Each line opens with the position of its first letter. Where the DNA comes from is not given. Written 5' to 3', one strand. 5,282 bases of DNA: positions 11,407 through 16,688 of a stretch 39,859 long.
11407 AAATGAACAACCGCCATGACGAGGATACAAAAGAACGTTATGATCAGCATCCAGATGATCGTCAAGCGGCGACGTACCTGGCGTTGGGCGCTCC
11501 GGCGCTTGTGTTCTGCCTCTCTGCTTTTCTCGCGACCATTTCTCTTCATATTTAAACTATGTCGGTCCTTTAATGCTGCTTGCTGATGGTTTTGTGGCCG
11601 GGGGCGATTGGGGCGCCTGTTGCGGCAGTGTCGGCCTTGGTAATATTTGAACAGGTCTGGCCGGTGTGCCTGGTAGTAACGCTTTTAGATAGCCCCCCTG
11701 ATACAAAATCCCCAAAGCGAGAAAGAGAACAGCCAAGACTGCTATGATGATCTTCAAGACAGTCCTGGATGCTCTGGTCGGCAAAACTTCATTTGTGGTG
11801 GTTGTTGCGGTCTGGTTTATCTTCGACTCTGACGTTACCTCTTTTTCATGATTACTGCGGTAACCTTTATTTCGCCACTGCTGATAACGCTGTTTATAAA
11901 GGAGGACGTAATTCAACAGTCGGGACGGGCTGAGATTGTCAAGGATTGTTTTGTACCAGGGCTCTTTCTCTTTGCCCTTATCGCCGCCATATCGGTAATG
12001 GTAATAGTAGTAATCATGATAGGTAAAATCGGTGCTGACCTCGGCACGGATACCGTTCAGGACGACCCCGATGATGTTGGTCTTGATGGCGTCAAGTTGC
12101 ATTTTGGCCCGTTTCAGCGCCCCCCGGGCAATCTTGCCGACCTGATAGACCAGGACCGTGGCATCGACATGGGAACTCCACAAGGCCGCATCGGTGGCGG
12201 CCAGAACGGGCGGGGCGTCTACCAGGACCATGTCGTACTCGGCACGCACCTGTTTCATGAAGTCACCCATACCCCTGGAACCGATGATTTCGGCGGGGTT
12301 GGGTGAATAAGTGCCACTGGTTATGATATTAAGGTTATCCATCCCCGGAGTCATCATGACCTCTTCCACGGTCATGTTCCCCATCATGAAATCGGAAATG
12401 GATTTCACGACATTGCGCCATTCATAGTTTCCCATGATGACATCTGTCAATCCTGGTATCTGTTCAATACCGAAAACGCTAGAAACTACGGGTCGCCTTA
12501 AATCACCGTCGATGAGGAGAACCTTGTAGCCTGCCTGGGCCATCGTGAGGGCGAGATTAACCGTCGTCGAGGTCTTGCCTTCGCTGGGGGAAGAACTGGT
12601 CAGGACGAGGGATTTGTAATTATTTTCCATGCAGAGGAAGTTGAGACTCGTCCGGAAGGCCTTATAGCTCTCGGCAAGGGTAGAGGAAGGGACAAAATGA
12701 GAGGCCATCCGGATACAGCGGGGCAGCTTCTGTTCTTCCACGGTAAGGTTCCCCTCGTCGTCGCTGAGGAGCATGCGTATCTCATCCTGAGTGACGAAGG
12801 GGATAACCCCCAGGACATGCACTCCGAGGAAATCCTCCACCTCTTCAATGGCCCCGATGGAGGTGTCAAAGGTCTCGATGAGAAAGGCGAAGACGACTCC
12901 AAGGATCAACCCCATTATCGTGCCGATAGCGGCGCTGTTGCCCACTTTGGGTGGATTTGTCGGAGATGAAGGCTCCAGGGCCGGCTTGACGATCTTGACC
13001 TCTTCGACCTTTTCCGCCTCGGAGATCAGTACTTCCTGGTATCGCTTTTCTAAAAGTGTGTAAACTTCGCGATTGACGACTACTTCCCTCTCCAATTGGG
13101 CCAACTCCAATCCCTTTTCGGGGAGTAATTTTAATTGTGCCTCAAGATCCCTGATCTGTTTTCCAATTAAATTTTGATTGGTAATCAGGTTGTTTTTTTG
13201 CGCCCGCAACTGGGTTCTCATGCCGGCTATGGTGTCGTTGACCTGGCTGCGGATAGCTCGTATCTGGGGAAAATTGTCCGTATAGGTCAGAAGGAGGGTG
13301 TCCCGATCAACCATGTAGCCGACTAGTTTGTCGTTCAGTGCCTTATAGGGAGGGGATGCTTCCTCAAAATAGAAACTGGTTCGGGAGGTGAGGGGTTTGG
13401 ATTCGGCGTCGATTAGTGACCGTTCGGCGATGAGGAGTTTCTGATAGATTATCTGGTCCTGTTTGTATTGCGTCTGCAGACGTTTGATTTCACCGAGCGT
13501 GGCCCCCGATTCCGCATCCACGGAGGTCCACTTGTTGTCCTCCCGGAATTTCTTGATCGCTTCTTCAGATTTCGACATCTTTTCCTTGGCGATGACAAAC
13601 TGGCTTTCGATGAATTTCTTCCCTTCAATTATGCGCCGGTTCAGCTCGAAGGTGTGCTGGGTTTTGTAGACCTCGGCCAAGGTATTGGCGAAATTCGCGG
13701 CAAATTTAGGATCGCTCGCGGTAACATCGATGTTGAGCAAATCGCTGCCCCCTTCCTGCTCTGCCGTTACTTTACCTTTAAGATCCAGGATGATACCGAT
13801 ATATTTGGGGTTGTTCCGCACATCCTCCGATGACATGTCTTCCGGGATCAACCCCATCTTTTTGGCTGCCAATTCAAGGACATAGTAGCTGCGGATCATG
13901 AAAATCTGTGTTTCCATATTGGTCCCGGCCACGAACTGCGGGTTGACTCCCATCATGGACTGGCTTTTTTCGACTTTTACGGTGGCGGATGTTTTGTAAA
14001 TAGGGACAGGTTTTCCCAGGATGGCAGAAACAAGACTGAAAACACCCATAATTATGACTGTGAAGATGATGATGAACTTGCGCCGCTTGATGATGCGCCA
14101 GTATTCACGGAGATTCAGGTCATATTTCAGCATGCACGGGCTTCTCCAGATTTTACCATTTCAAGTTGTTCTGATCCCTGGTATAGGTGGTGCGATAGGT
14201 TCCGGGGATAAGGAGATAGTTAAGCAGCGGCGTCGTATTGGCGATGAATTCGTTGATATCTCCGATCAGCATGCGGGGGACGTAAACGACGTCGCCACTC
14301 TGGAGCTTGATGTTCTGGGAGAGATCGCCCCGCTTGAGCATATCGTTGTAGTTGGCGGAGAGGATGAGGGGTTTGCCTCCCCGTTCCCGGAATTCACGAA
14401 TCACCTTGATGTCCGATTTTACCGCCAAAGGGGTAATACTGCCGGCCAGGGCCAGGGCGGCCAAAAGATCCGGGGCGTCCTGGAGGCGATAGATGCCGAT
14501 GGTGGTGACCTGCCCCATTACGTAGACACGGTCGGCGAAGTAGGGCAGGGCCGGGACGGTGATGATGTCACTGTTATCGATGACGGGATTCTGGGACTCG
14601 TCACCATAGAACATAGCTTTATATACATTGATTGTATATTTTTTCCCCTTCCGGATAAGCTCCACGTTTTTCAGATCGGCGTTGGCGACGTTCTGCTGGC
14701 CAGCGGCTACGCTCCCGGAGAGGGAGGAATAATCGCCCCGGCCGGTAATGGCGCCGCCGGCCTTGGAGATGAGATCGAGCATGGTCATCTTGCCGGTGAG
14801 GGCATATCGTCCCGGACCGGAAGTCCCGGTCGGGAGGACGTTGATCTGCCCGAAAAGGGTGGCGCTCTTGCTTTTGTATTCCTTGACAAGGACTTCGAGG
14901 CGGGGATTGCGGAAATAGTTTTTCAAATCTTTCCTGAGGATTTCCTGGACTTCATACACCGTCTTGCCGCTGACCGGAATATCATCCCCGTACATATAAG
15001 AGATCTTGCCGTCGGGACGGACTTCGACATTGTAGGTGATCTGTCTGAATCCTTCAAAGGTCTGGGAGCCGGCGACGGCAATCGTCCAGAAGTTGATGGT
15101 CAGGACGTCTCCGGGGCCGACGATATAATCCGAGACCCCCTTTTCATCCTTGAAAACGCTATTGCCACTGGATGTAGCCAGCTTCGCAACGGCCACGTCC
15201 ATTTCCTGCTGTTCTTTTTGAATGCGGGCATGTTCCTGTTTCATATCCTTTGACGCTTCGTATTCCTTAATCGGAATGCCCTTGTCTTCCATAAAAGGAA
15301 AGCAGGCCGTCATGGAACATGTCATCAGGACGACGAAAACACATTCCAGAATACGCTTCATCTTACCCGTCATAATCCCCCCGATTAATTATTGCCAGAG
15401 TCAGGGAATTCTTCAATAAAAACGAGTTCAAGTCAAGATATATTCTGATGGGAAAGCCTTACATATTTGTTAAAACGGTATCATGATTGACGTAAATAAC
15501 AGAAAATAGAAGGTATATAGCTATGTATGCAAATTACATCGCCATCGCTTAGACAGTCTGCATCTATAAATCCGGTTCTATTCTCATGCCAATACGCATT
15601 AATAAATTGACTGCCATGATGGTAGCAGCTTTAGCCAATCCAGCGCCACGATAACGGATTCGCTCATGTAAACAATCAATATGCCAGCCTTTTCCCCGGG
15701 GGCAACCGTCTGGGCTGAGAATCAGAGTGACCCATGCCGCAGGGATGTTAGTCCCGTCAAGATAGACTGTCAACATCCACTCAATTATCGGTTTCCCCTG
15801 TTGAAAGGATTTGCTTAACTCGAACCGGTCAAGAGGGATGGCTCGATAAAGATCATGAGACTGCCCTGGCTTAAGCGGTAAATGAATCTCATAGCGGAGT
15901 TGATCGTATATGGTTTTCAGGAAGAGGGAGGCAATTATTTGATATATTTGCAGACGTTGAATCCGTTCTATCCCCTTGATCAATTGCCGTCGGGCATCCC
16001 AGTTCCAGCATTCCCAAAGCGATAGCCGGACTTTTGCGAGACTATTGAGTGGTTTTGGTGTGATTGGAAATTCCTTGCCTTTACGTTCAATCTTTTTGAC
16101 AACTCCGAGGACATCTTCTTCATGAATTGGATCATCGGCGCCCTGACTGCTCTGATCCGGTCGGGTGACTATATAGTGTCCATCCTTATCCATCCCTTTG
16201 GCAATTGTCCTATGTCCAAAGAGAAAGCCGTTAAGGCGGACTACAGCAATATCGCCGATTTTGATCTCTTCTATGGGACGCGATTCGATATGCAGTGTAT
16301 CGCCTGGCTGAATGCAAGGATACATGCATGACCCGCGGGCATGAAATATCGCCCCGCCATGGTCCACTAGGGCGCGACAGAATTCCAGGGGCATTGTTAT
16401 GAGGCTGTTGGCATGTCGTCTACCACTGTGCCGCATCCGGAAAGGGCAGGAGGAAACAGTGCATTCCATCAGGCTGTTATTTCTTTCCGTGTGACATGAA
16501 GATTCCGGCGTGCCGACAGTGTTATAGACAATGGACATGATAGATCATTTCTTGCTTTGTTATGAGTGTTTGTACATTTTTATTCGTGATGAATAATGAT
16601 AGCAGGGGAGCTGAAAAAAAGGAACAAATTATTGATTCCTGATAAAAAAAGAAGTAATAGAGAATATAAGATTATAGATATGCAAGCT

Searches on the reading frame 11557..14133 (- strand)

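Call 37: search_protein_families(library=pfam, proteins=[window:11557-14133:-], max_evalue=0.00001)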
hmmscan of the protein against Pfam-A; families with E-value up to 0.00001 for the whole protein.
window:11557-14133:- (858 aa): 5 families
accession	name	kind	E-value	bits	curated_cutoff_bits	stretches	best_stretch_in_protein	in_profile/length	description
PF13614.12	AAA_31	-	9.3e-14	52.2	27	1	519-668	14-152/177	AAA domain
PF13807.11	GNVR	-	1.3e-11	44.7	27.7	1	345-418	7-79/82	G-rich domain on putative tyrosine kinase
PF01656.29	CbiA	-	1.2e-09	38.6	25.4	1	513-701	5-89/125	CobQ/CobB/MinD/ParA nucleotide binding domain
PF10609.15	ParA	-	2.2e-08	34.3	27.1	1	519-693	16-173/246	NUBPL iron-transfer P-loop NTPase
PF02706.20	Wzz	-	9.5e-07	29.5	25.5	1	5-80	2-78/91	Chain length determinant protein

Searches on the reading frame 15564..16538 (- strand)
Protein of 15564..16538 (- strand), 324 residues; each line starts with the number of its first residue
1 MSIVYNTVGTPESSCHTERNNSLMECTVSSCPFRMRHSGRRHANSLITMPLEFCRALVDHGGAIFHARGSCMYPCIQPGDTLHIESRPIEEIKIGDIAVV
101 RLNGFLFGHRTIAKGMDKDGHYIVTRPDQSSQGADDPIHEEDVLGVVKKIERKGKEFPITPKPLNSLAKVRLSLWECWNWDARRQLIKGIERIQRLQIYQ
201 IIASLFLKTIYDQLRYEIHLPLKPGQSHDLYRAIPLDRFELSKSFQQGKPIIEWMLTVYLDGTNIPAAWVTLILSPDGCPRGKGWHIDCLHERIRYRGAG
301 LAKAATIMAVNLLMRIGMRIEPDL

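Call 3: search_protein_families(library=ncbifam, proteins=[window:15564-16538:-], max_evalue=0.01)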
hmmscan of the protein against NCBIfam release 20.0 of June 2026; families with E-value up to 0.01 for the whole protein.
window:15564-16538:- (324 aa): 1 family
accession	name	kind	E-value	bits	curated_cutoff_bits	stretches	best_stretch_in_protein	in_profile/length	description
TIGR02228.1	sigpep_I_arch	equivalog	4.6e-07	29.8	51.85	1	69-150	38-121/158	signal peptidase I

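Call 4: search_protein_families(library=pfam, proteins=[window:15564-16538:-], max_evalue=0.01)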
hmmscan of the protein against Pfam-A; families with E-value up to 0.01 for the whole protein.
window:15564-16538:- (324 aa): 1 family
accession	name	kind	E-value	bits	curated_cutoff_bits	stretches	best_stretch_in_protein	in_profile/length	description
PF00717.28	Peptidase_S24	-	0.0019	18.3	23.3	1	63-129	36-95/116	Peptidase S24-like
